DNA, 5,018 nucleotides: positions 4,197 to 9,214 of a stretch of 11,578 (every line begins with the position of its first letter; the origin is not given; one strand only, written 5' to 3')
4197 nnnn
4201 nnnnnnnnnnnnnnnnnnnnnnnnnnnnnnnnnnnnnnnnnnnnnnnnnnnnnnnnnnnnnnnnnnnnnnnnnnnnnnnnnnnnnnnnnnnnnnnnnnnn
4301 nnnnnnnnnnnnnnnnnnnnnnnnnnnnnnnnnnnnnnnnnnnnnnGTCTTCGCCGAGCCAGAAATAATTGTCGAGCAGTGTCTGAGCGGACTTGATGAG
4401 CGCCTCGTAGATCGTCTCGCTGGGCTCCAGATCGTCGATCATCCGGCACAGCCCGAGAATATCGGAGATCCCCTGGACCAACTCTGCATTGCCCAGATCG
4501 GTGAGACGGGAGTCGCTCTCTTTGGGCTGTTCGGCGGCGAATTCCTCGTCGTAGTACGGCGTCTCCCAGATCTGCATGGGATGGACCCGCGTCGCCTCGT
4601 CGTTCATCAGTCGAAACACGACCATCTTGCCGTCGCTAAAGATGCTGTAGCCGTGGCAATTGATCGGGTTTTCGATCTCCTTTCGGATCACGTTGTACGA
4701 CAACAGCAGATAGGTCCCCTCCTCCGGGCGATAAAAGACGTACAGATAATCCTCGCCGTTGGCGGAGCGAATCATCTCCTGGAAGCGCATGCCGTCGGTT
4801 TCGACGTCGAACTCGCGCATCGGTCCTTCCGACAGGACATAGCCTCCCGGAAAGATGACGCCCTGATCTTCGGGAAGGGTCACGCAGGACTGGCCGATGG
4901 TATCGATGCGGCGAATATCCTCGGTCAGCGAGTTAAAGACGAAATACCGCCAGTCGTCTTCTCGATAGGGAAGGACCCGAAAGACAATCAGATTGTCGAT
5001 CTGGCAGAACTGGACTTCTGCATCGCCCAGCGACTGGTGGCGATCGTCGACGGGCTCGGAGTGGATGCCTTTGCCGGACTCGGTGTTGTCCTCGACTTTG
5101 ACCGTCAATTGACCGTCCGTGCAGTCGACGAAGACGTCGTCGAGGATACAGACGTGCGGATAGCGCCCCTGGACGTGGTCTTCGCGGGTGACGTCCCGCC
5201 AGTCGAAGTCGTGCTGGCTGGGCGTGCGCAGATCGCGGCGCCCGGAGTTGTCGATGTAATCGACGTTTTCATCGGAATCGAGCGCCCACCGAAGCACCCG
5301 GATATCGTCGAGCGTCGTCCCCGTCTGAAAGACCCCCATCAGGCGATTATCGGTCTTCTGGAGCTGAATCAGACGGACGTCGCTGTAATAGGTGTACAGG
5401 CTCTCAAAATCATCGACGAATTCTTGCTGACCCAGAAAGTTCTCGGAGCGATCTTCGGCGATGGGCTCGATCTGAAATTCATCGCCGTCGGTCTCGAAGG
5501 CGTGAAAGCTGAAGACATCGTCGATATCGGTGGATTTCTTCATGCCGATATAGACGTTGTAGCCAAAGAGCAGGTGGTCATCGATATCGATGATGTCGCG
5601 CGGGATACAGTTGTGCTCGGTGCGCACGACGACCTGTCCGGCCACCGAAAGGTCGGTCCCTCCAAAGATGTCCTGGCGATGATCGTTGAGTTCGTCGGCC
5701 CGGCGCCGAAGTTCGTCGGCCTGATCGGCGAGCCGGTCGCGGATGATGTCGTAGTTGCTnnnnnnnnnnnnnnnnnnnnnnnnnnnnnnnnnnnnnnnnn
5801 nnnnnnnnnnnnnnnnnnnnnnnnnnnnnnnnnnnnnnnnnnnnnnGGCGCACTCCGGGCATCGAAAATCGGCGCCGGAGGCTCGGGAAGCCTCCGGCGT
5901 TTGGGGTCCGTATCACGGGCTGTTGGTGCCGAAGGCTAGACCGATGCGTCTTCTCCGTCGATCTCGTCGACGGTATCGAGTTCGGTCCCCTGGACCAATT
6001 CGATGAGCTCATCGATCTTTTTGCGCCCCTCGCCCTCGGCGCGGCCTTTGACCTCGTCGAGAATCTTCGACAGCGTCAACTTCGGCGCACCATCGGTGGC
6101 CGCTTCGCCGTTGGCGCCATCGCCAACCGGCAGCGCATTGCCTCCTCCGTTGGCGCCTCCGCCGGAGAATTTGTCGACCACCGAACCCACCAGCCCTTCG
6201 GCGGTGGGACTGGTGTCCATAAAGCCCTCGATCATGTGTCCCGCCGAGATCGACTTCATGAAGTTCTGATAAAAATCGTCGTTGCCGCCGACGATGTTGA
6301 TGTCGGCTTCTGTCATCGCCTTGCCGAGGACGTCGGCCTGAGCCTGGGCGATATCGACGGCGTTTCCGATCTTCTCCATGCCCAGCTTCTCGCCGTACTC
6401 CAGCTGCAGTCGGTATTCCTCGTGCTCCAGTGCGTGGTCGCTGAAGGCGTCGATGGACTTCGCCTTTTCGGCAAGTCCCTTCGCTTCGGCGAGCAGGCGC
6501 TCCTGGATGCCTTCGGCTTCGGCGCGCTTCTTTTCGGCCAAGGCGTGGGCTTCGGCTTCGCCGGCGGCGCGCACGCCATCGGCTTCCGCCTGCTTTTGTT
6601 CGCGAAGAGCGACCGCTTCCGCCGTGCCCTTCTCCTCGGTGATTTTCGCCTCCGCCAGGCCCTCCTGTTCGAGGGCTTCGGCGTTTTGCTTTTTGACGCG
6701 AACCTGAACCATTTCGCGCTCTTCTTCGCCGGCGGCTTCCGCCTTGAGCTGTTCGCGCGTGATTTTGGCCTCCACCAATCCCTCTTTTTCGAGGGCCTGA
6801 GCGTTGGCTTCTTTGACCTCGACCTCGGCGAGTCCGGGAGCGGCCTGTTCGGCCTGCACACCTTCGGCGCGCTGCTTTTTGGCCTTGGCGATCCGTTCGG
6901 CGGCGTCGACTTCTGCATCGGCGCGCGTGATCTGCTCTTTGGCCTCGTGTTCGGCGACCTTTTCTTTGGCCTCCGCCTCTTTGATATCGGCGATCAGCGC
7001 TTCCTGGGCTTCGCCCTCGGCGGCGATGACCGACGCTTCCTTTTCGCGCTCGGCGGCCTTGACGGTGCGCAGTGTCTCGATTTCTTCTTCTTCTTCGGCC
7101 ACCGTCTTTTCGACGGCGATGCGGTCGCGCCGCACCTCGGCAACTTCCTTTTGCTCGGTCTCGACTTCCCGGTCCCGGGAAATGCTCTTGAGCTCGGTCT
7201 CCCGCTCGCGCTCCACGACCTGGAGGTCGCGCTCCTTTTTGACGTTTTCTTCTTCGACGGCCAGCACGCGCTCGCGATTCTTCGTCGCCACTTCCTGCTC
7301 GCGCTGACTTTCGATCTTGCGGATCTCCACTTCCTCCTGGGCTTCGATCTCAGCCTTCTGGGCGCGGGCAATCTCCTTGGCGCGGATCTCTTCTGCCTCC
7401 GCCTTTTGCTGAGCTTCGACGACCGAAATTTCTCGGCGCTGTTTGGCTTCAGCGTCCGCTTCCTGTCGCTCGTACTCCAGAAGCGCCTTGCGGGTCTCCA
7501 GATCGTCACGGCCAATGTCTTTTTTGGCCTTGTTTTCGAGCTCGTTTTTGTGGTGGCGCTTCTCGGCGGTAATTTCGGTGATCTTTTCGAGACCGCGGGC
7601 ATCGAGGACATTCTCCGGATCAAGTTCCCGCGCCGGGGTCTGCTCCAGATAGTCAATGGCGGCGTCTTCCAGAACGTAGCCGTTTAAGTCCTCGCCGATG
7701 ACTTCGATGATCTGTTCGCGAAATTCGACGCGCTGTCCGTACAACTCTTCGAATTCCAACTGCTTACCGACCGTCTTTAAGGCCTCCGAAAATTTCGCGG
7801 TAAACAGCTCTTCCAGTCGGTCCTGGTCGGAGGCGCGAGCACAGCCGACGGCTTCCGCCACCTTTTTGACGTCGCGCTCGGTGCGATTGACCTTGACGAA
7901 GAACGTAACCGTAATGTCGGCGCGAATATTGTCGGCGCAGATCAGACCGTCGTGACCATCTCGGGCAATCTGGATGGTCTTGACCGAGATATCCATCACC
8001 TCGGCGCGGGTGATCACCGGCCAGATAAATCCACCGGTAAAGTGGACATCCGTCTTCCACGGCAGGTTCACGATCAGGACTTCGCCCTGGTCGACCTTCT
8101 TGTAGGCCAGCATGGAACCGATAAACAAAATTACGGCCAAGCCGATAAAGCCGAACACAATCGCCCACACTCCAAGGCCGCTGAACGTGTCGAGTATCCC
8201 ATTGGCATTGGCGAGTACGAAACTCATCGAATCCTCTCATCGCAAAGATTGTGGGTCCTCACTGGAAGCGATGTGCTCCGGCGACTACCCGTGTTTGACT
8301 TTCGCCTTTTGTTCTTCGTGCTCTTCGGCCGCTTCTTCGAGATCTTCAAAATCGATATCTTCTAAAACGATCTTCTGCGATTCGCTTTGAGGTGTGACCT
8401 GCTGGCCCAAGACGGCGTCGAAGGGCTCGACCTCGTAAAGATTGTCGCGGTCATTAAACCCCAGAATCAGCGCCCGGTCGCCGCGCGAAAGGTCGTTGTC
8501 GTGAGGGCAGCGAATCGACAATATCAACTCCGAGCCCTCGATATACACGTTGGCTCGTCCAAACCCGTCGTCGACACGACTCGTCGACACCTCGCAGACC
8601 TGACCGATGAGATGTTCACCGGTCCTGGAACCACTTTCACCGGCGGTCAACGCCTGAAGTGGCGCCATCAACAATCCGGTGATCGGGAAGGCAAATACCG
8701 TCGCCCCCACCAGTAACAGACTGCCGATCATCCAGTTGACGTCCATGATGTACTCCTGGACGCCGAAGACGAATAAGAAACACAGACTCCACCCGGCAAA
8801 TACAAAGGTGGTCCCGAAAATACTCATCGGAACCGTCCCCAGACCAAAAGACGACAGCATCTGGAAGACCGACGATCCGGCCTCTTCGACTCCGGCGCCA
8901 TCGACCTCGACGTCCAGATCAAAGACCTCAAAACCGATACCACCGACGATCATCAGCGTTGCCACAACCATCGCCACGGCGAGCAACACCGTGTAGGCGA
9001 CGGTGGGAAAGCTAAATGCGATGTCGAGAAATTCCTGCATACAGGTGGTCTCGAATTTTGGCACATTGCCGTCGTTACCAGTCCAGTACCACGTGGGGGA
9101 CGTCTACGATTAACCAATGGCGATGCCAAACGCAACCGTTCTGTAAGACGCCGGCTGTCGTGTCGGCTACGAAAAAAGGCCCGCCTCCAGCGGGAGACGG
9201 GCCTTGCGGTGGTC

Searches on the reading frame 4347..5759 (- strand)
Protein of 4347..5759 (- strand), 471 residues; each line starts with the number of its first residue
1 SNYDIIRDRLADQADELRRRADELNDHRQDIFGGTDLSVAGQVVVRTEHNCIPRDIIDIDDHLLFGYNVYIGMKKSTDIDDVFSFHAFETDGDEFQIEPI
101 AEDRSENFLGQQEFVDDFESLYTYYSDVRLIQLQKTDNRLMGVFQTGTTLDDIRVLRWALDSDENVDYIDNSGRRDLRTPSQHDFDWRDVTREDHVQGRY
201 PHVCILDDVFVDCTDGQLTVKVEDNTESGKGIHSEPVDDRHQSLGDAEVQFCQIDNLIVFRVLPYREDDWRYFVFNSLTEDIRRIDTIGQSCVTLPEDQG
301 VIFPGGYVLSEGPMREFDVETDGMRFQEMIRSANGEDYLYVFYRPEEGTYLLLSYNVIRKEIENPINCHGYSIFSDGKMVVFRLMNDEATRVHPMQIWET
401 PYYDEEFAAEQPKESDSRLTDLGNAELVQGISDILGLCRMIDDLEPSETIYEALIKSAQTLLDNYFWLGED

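Call 92: search_protein_representatives(protein=window:4347-5759:-)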
Query: 471 residues. Proteins with E-value up to 0.001 (for the whole library): 682; up to 1e-10: 498; up to 1e-30: 234. The best 150 are listed.
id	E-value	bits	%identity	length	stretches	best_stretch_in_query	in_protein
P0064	2.7e-164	563.9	53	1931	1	3-471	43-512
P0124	1.2e-160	551.9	52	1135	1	2-471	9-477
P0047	3.3e-155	533.9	49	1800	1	2-471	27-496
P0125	7.9e-155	532.7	52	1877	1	3-471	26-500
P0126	1.4e-151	521.9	50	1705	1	3-470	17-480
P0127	1.0e-149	515.8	51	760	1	3-469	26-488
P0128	2.6e-148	511.2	49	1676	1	2-470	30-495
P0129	2.8e-146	504.5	50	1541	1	2-470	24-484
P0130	4.9e-145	500.4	48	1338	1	2-470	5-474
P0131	7.5e-145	499.8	47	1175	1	3-469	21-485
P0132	1.0e-144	499.3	49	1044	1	3-470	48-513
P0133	2.4e-143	494.8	49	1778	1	3-470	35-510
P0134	1.1e-141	489.3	48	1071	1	2-470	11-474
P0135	1.6e-141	488.8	47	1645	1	3-470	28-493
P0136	7.1e-141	486.7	47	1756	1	3-470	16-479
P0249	3.1e-73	263.6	33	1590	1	1-470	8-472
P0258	8.9e-68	245.6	29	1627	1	3-470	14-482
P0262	5.8e-66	239.6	30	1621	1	5-469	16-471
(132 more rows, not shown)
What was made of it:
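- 4557..5654 (-): ATPase residues about 65-430: beta-propeller, the core of Pfam DUF3686. In every full-length family member the domain is N-terminal (call 92).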

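Call 93: find_encoding_contigs(protein=P0258, flank=6000, max_places=1)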
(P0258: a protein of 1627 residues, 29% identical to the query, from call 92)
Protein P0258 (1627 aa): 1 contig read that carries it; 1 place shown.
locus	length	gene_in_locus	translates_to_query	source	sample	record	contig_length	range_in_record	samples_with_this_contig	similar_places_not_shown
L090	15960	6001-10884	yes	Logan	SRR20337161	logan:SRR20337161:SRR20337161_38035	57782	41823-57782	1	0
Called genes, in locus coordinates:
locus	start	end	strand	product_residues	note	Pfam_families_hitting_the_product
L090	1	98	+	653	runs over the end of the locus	PF06480:FtsH_ext, PF00004:AAA, PF17862:AAA_lid_3, PF01434:Peptidase_M41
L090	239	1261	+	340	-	-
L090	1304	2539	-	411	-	PF01743:PolyA_pol, PF12627:PolyA_pol_RNAbd (weak)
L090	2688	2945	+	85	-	-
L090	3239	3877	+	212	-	-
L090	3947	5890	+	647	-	-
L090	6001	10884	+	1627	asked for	PF12458:DUF3686, PF25472:DUF7902, PF13401:AAA_22 (faint), PF00004:AAA (weak)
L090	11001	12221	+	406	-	PF05816:TelA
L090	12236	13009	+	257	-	-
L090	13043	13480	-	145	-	-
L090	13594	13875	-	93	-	-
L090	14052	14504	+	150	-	-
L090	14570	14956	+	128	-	-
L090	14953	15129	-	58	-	-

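Call 94: find_encoding_contigs(protein=P0262, flank=6000, max_places=1)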
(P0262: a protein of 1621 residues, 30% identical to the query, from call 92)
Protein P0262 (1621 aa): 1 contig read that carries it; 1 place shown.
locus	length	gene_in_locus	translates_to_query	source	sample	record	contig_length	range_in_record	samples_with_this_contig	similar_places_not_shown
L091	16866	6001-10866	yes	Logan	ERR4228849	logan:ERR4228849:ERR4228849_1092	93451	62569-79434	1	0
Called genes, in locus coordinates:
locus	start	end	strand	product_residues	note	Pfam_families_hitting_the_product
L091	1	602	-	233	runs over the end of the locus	-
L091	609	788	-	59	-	-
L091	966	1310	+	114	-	-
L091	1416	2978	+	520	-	PF12796:Ank_2 (faint)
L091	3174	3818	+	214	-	-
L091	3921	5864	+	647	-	-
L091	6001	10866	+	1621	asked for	PF12458:DUF3686, PF07728:AAA_5 (faint), PF25472:DUF7902, PF00004:AAA (weak)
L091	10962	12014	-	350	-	-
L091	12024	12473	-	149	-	PF00583:Acetyltransf_1 (weak), PF13508:Acetyltransf_7 (weak)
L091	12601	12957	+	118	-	-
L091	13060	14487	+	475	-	PF03062:MBOAT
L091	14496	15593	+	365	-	PF04311:DUF459, PF13472:Lipase_GDSL_2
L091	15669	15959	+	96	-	-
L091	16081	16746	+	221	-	-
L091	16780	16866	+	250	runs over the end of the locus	PF04012:PspA_IM30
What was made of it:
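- One divergent member has TelA directly downstream, and another has a PspA gene about 6 kb away (calls 93, 94).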

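Call 95: find_encoding_contigs(protein=P0249, flank=6000, max_places=1)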
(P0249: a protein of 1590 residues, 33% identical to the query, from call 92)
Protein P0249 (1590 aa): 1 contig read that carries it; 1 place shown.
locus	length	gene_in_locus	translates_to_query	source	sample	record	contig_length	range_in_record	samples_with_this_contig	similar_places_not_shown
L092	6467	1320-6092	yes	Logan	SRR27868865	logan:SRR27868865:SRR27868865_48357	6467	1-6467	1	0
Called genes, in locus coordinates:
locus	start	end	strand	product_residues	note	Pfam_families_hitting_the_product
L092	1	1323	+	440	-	?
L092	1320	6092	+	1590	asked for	PF12458:DUF3686, PF25472:DUF7902, PF00004:AAA (weak), PF07728:AAA_5 (weak)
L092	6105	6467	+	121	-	?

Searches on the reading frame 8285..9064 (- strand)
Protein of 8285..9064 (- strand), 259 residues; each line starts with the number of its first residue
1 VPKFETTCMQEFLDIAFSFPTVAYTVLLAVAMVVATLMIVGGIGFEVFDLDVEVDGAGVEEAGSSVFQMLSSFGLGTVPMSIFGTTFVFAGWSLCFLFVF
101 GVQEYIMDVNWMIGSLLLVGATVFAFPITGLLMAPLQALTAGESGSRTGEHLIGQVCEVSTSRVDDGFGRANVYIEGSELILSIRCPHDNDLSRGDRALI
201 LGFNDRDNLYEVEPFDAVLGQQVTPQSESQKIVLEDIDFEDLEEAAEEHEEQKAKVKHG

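Call 9: search_protein_families(library=pfam, proteins=[window:8285-9064:-], max_evalue=0.01)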
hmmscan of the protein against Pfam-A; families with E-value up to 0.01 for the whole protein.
window:8285-9064:- (259 aa): 0 families

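Call 10: search_protein_families(library=ncbifam, proteins=[window:8285-9064:-], max_evalue=0.01)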
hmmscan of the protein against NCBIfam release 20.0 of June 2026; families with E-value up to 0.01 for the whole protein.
window:8285-9064:- (259 aa): 0 families

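Call 11: search_protein_families(library=padloc, proteins=[window:8285-9064:-], max_evalue=0.01)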
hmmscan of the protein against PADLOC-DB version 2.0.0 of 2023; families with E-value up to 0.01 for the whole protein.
window:8285-9064:- (259 aa): 0 families

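Call 12: search_protein_families(library=pfam, proteins=[window:8285-9064:-], max_evalue=10)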
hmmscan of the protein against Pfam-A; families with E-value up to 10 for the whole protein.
window:8285-9064:- (259 aa): 0 families

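Call 15: search_solved_structures(query=window:8285-9064:-, max_evalue=10)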
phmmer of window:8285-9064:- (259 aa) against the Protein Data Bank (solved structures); distinct sequences matched with E-value up to 10: 1.
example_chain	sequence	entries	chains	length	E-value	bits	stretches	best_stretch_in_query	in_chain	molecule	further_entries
7zm7_3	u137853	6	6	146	2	11.3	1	73-126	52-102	NADH-ubiquinone oxidoreductase chain 3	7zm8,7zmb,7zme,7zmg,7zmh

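Call 40: search_protein_families(library=pfam, alignment_id=A2, max_evalue=0.01)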
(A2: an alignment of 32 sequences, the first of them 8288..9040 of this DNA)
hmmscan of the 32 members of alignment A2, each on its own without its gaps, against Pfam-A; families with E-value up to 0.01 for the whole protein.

A. member 1, window:8288-9040:- (251 aa): 0 families

B. families by the number of members that match (of 32 scanned): 1 family
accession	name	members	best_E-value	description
PF21001.2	YqiJ_N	2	8.3e-05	Inner membrane protein YqiJ, N-terminal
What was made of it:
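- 8285..9040 (-): YqiJ/NfeD-like inner-membrane protein with 3 TM segments, an acidic loop and a C-terminal beta-rich domain. The ORF extends to GTG 9064, but the likely start is ATG 9040 (251 aa). 2 of 32 orthologues hit YqiJ_N (call 40).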

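Call 41: search_solved_structures(query=A2, max_evalue=1)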
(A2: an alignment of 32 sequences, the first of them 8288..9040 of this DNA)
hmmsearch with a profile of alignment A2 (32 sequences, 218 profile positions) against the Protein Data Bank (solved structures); distinct sequences matched with E-value up to 1: 5.
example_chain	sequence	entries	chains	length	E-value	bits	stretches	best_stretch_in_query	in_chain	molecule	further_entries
8iuf_E3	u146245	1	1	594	0.21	14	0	172-209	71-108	NDUEG3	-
8q73_A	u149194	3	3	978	0.21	14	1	67-142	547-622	Copper-transporting ATPase HMA4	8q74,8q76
8q75_A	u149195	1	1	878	0.23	13.8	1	67-142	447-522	Copper-transporting ATPase HMA4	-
2k14_A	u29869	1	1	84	0.32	13.4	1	132-195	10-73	YuaF protein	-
6xxd_A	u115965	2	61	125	0.7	12.3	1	50-89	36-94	PilA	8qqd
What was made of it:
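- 8285..9040 (-): YuaF (2k14) aligns at the right position but only at E=0.32 (call 41).
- On NfeD / YqiJ (DUF1449): YuaF (2k14) matches at E=0.32 (call 41).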
